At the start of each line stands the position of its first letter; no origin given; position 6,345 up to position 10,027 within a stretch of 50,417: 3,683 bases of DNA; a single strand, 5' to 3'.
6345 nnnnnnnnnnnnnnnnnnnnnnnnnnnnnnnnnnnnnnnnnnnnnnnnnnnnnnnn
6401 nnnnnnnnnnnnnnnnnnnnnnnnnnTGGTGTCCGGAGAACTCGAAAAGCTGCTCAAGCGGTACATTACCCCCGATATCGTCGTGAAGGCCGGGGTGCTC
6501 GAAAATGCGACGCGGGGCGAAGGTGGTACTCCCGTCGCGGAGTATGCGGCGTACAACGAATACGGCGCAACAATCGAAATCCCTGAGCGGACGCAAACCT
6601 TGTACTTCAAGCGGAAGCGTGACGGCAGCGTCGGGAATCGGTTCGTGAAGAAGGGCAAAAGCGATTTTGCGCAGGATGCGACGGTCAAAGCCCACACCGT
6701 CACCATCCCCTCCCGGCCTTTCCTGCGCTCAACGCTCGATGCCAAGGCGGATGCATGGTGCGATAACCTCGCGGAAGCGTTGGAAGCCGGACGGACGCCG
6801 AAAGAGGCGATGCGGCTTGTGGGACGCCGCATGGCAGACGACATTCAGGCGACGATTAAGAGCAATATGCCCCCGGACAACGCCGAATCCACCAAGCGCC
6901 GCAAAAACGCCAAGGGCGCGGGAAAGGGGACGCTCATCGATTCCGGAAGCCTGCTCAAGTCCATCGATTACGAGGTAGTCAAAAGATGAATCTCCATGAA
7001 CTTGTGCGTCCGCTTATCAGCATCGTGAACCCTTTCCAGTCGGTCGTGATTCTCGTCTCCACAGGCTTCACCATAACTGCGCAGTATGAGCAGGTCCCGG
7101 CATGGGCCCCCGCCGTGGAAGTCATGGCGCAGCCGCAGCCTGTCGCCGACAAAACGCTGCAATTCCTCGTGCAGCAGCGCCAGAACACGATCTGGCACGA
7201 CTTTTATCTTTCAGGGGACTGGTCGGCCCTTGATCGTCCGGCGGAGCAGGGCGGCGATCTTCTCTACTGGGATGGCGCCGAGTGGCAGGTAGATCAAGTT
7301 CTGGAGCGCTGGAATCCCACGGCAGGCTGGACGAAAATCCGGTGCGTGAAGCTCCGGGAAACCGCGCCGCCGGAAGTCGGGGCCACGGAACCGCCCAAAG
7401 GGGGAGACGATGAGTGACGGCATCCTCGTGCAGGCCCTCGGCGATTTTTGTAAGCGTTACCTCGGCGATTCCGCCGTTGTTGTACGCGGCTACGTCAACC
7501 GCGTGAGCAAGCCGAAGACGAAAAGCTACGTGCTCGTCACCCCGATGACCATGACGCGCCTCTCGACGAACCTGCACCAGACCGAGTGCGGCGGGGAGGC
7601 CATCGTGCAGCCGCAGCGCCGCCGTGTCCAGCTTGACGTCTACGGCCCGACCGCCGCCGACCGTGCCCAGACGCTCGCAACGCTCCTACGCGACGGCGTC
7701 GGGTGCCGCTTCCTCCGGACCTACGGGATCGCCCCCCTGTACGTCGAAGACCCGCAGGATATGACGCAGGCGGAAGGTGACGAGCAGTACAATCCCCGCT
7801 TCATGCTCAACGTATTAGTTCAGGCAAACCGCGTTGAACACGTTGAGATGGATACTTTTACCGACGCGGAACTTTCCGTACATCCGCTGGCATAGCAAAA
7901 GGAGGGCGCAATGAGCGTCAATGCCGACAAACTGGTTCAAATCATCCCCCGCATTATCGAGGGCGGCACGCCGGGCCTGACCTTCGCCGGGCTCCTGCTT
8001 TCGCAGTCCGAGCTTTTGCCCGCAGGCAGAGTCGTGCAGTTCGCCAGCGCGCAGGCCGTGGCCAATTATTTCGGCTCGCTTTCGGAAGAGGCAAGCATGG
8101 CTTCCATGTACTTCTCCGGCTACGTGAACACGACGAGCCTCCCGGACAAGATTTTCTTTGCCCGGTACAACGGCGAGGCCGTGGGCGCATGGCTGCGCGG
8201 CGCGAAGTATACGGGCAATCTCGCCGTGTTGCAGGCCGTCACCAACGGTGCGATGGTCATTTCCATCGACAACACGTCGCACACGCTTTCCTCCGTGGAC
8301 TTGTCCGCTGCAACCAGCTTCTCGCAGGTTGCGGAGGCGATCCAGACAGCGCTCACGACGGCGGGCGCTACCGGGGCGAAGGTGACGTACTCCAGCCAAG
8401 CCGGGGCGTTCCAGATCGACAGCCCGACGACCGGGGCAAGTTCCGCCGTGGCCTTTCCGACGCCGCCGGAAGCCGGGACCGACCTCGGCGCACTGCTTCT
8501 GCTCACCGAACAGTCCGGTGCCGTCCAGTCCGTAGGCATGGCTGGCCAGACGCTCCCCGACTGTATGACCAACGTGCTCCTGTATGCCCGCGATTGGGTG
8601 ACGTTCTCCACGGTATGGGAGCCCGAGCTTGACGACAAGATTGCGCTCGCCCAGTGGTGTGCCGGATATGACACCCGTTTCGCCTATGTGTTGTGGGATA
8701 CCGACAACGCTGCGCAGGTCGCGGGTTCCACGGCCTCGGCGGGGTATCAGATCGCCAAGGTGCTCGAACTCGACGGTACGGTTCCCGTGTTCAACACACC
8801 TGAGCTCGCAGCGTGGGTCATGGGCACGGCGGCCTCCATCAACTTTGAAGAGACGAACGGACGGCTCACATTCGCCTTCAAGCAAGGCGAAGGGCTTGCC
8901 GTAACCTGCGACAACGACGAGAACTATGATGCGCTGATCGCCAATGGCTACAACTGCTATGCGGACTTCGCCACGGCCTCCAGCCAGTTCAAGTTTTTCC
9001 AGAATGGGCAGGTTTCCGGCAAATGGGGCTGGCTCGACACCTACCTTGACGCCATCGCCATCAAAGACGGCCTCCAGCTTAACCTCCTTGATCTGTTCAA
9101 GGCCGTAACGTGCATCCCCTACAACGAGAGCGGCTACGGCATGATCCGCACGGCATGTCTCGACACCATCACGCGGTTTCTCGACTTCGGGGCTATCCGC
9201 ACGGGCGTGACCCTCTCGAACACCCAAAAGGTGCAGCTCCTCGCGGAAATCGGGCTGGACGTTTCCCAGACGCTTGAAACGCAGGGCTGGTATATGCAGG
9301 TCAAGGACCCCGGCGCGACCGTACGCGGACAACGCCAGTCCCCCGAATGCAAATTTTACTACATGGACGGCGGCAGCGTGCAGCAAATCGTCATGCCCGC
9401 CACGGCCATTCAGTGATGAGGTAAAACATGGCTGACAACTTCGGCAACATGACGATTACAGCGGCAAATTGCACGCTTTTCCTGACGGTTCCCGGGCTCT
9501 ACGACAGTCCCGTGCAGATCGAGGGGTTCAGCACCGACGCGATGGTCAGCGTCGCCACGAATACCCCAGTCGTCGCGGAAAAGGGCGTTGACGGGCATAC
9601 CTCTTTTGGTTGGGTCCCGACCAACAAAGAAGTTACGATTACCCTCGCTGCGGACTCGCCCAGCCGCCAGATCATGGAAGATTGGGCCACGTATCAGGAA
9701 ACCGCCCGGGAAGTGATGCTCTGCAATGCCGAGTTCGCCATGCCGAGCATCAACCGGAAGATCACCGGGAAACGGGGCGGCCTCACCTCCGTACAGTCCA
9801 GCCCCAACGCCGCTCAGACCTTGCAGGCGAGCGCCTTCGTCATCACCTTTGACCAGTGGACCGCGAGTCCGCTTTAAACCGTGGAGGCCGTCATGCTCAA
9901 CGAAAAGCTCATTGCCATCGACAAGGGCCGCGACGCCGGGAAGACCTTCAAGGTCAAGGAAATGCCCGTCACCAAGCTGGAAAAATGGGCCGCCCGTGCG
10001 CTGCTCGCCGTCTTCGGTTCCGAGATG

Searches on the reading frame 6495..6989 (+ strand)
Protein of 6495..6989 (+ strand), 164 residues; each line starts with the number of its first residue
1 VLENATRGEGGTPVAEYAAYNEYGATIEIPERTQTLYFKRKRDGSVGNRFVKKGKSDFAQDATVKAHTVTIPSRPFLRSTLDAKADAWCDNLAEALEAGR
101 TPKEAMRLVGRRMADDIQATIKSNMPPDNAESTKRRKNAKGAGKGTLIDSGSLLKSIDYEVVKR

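Call 13: search_protein_families(library=phrogs, proteins=[window:6495-6989:+], max_evalue=0.001)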
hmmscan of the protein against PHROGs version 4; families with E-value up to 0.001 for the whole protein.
window:6495-6989:+ (164 aa): 3 families
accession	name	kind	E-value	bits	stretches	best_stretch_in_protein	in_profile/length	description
phrog_222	-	connector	7.7e-34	118.6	1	3-163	143-263/276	tail completion or Neck1 protein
phrog_26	-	connector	1.7e-07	32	0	84-159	89-167/321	tail completion or Neck1 protein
phrog_5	-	connector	0.00043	21.2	0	12-87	162-196/239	tail completion or Neck1 protein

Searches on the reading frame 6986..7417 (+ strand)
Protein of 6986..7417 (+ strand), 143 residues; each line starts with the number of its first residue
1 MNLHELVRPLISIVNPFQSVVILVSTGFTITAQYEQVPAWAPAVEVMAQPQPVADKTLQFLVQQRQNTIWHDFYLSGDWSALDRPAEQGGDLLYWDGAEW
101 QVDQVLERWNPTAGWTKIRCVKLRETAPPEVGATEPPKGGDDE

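Call 13: search_protein_families(library=phrogs, proteins=[window:6986-7417:+], max_evalue=0.001)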
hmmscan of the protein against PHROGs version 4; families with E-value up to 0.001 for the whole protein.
window:6986-7417:+ (143 aa): 2 families
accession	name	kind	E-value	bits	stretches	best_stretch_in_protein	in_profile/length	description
phrog_1912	-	head and packaging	1.6e-25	90.9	1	1-121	1-117/122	head protein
phrog_4475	-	head and packaging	9.7e-06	26.4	1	30-128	31-125/132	head protein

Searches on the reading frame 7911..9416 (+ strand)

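Call 13: search_protein_families(library=phrogs, proteins=[window:7911-9416:+], max_evalue=0.001)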
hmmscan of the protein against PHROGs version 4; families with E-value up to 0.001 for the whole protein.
window:7911-9416:+ (501 aa): 2 families
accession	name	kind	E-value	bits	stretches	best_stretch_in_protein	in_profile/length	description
phrog_205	-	tail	1.6e-82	278.7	1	1-496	11-429/455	tail sheath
phrog_9590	-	unknown function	0.0006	20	1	304-434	195-323/377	-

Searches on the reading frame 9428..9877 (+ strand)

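Call 51: search_protein_families(library=phrogs, proteins=[window:9428-9877:+], max_evalue=0.001)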
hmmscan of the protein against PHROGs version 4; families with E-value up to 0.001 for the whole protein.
window:9428-9877:+ (149 aa): 2 families
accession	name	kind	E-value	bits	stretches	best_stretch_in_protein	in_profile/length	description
phrog_1964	-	head and packaging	3.4e-43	148.3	1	7-147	3-143/146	virion structural protein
phrog_280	-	head and packaging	4e-07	31.1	1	13-146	9-135/143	virion structural protein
